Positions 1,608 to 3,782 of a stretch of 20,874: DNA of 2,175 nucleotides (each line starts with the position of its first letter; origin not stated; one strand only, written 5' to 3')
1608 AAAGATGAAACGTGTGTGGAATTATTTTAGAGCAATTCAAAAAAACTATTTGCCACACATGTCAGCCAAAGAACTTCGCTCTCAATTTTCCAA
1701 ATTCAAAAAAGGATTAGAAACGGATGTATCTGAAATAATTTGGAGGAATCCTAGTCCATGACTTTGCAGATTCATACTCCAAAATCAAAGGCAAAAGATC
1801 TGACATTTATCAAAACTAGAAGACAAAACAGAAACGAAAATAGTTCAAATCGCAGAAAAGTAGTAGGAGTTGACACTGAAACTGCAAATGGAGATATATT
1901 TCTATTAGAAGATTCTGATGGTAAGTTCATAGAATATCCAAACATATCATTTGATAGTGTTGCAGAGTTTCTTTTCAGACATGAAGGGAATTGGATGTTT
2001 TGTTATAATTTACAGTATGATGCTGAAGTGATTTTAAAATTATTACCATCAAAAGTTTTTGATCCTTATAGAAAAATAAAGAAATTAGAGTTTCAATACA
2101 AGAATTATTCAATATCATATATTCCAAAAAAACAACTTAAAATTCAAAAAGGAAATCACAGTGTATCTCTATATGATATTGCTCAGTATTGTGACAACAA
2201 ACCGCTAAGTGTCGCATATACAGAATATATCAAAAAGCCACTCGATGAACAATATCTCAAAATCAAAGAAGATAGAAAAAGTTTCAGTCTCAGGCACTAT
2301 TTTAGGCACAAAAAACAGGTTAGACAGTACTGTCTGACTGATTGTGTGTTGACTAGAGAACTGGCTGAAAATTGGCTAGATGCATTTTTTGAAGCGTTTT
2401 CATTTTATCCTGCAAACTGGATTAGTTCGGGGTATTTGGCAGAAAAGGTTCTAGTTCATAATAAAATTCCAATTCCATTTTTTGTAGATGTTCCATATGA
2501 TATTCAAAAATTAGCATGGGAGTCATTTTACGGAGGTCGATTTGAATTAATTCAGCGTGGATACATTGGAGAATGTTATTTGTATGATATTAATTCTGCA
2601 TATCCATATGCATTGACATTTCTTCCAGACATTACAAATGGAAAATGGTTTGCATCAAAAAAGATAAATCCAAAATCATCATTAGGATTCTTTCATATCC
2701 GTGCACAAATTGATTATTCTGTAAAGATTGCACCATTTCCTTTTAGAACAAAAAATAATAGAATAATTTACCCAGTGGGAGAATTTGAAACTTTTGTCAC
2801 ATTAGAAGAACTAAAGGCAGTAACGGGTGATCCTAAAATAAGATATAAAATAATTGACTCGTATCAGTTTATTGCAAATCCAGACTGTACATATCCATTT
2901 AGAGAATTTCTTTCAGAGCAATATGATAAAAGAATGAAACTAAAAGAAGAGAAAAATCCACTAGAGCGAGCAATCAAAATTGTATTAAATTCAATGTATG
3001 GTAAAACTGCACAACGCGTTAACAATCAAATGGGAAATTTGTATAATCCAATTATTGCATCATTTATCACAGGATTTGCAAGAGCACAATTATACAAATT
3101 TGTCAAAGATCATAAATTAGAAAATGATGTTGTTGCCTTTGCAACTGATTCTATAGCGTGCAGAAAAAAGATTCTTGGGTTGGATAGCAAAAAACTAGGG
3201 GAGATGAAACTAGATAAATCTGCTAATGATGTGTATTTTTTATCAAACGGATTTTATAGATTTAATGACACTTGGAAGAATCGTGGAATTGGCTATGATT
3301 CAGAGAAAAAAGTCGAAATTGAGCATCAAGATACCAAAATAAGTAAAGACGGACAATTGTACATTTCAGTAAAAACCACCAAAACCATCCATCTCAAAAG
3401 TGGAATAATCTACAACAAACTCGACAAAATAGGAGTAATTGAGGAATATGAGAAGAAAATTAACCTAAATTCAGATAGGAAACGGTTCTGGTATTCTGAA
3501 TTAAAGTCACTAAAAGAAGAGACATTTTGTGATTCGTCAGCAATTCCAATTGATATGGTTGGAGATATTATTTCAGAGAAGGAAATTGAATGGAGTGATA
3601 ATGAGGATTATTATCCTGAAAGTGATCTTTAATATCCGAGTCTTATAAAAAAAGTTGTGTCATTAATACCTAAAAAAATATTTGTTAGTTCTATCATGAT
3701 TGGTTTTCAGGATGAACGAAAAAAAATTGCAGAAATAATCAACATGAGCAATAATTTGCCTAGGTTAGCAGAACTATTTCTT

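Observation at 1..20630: Two stacked Cas1 + protein-primed PolB self-synthesizing transposons (casposons) at the 3' end of aEF-2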

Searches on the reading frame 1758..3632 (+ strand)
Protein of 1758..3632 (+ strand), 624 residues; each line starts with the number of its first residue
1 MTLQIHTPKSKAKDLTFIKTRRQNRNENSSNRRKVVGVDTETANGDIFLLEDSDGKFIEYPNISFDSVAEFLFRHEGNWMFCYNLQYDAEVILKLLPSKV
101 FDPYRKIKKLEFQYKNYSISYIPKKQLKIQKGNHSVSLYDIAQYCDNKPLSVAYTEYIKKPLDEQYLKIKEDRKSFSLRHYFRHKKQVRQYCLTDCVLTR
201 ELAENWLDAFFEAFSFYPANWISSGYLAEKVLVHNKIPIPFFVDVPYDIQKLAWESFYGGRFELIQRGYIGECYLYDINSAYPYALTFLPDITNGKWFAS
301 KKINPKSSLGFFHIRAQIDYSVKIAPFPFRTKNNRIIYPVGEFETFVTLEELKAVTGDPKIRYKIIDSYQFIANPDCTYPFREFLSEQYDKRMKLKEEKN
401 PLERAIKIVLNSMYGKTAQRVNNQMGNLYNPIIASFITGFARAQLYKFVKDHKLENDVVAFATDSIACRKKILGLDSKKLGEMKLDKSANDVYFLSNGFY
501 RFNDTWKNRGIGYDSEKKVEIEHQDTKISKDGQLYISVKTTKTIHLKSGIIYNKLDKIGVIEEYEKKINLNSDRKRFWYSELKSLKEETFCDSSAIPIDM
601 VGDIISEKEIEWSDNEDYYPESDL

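Call 6: search_protein_families(library=pfam, proteins=[window:1758-3632:+], max_evalue=0.01)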
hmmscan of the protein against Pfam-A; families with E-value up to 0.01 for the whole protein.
window:1758-3632:+ (624 aa): 1 family
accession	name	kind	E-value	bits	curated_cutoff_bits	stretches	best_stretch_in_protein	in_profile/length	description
PF03175.18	DNA_pol_B_2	-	2.5e-24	86.4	25.8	1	115-425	75-394/468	DNA polymerase type B, organellar and viral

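Call 20: find_encoding_contigs(protein=window:1758-3632:+, flank=10000, max_places=6)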
Protein window:1758-3632:+ (624 aa): 2 contigs read that carry it; 2 places shown.
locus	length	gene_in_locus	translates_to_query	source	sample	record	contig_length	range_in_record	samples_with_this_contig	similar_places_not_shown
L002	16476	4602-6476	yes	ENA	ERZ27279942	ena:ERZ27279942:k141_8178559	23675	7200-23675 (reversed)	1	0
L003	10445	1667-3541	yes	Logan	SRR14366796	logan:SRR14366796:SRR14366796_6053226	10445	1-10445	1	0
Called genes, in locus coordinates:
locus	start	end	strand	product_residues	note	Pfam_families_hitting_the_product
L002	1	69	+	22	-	?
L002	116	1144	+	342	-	PF03168:LEA_2 (weak)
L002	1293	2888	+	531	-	PF00413:Peptidase_M10 (weak)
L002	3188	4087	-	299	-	-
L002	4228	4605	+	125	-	-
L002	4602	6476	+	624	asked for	PF03175:DNA_pol_B_2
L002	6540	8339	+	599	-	PF13271:DUF4062, PF24883:NPHP3_N (faint), PF13173:AAA_14 (weak)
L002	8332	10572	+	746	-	-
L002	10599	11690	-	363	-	-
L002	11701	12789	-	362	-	PF01867:Cas_Cas1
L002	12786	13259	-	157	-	-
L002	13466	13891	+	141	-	-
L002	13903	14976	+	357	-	PF01867:Cas_Cas1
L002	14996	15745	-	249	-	-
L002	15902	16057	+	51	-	-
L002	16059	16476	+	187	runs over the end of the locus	PF01850:PIN (weak)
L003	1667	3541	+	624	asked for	PF03175:DNA_pol_B_2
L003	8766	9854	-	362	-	PF01867:Cas_Cas1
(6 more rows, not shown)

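Call 39: find_related_loci(query=A2, collection=metagenome_contigs, flank=10000)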
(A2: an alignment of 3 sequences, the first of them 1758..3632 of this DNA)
Query A2 (624 aa) in metagenome_contigs; peptide patterns used: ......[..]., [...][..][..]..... (x = any residue, [..] = any of these).
600 stretches matched a pattern (row limit reached: there are more); 1 encode a relative of the query (tblastn E <= 1e-3); 1 distinct loci.
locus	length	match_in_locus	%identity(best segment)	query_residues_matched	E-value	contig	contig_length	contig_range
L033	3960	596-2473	69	1-624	0e+0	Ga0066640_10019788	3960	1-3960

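Call 44: find_homologous_proteins(query=L002:1293-2888:+, max_evalue=1e-10)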
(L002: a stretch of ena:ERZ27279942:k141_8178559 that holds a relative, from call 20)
Query L002:1293-2888:+ (531 aa): 11 proteins with E <= 1e-10 among 8000 candidates.
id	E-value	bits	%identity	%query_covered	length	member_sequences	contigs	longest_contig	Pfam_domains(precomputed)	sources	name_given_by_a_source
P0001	0.0e+0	1207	100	100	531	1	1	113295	PF00413.31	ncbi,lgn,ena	-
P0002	1.9e-220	751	63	100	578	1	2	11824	-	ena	-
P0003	1.5e-155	537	50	99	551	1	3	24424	PF00413.31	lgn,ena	-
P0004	3.6e-140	486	47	100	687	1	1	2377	PF00413.31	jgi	-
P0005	5.5e-130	453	49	98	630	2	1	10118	PF00413.31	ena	-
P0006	3.8e-126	440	44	100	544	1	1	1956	PF00413.31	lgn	-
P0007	3.4e-89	318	33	95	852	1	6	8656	PF00413.31,PF01060.30,PF13620.13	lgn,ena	-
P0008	2.6e-84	302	33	96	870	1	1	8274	PF00413.31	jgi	-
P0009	5.9e-78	281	41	64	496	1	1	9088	-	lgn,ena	-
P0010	2.2e-62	230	37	72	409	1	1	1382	PF00413.31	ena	-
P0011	8.8e-27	112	39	32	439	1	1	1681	-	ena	-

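Call 45: find_encoding_contigs(protein=P0001, flank=10000, max_places=6)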
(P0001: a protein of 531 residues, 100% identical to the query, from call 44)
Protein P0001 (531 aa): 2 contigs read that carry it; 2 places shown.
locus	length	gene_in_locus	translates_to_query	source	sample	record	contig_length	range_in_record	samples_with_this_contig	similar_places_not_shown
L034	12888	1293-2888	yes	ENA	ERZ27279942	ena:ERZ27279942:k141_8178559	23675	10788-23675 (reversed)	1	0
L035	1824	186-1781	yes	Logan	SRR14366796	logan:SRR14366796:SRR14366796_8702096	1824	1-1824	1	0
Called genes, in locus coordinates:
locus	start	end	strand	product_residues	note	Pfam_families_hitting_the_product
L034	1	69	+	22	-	?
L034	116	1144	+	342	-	PF03168:LEA_2 (weak)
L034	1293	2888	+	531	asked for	PF00413:Peptidase_M10 (weak)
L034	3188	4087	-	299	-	-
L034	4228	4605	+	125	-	-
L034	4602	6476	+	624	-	PF03175:DNA_pol_B_2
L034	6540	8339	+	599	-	PF13271:DUF4062, PF24883:NPHP3_N (faint), PF13173:AAA_14 (weak)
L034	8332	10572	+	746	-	-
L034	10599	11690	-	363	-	-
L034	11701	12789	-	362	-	PF01867:Cas_Cas1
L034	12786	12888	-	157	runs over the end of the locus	-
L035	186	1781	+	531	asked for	PF00413:Peptidase_M10 (weak)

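Call 46: find_encoding_contigs(protein=P0003, flank=10000, max_places=4)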
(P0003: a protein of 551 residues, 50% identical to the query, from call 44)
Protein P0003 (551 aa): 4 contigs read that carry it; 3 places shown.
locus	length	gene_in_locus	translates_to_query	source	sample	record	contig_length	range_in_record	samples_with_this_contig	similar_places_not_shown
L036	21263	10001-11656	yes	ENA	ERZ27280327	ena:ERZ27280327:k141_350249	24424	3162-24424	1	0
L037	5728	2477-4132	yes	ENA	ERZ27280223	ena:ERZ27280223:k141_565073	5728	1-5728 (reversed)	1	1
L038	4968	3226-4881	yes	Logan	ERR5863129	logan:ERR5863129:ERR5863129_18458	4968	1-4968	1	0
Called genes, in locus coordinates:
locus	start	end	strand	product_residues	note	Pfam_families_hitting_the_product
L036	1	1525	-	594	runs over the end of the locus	PF02463:SMC_N, PF13175:AAA_15, PF13304:AAA_21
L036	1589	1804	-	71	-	-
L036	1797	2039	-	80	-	PF06855:YozE_SAM_like (weak)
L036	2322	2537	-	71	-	-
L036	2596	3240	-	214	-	-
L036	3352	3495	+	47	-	-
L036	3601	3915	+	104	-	-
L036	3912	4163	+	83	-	-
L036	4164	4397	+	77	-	-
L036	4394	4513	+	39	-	-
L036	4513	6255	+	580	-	PF08706:D5_N, PF19263:DUF5906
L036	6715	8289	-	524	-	-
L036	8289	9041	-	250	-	-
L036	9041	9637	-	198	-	-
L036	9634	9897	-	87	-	-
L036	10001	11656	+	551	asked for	PF00413:Peptidase_M10 (faint)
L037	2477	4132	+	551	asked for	PF00413:Peptidase_M10 (faint)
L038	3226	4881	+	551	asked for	PF00413:Peptidase_M10 (faint)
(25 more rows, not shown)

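Call 47: find_encoding_contigs(protein=P0002, flank=10000, max_places=4)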
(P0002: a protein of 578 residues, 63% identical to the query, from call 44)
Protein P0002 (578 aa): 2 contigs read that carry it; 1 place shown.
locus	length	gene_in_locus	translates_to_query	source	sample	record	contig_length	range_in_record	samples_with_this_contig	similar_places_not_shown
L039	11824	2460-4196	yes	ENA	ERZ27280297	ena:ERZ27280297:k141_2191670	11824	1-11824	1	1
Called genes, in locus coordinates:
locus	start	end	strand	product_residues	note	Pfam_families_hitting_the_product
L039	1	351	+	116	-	?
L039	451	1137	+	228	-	-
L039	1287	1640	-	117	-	-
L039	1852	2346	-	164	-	-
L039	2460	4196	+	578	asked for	-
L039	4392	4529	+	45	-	-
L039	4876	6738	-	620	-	-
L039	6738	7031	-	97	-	-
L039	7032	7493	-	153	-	-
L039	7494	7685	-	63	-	-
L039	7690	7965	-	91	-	-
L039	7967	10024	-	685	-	PF25059:FN3_DSCAM-DSCAML_C (faint), PF00041:fn3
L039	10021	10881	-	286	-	-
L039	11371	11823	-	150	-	?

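Call 51: search_protein_families(library=ncbifam, proteins=[window:1758-3632:+], max_evalue=0.001)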
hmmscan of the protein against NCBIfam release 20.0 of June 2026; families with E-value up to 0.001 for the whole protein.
window:1758-3632:+ (624 aa): 0 families

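Call 65: search_protein_families(library=phrogs, proteins=[window:1758-3632:+], max_evalue=0.001)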
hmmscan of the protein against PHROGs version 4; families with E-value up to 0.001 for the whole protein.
window:1758-3632:+ (624 aa): 3 families
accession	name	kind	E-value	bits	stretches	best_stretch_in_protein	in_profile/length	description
phrog_11768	-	DNA, RNA and nucleotide metabolism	1.2e-60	206.9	1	20-579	17-592/647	DNA polymerase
phrog_1907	-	DNA, RNA and nucleotide metabolism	2.1e-21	77.2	1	24-571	7-603/629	DNA polymerase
phrog_1252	-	DNA, RNA and nucleotide metabolism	1.6e-06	28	1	381-439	378-432/663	DNA polymerase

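Call 72: search_protein_families(library=pfam, proteins=[L002:116-1144:+, L002:1293-2888:+], max_evalue=0.01)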
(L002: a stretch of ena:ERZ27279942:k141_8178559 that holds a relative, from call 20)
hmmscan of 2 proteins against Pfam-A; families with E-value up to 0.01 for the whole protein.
L002:116-1144:+ (342 aa): 2 families
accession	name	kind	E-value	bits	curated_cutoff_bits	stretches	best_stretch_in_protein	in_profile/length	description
PF03168.19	LEA_2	-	9.7e-07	29.6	25.4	1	84-174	6-97/98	Late embryogenesis abundant protein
PF01105.29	EMP24_GP25L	-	0.00024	21.6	25.9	1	240-338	3-96/182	emp24/gp25L/p24 family/GOLD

L002:1293-2888:+ (531 aa): 3 families
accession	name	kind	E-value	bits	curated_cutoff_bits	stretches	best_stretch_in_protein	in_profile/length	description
PF00413.30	Peptidase_M10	-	1.7e-06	28.5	24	1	317-389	87-137/159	Matrixin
PF10462.15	Peptidase_M66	-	0.0037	16.7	20.6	1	358-390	190-227/306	Peptidase M66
PF13583.11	Reprolysin_4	-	0.0094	16.1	22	0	303-427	79-178/203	Metallo-peptidase family M12B Reprolysin-like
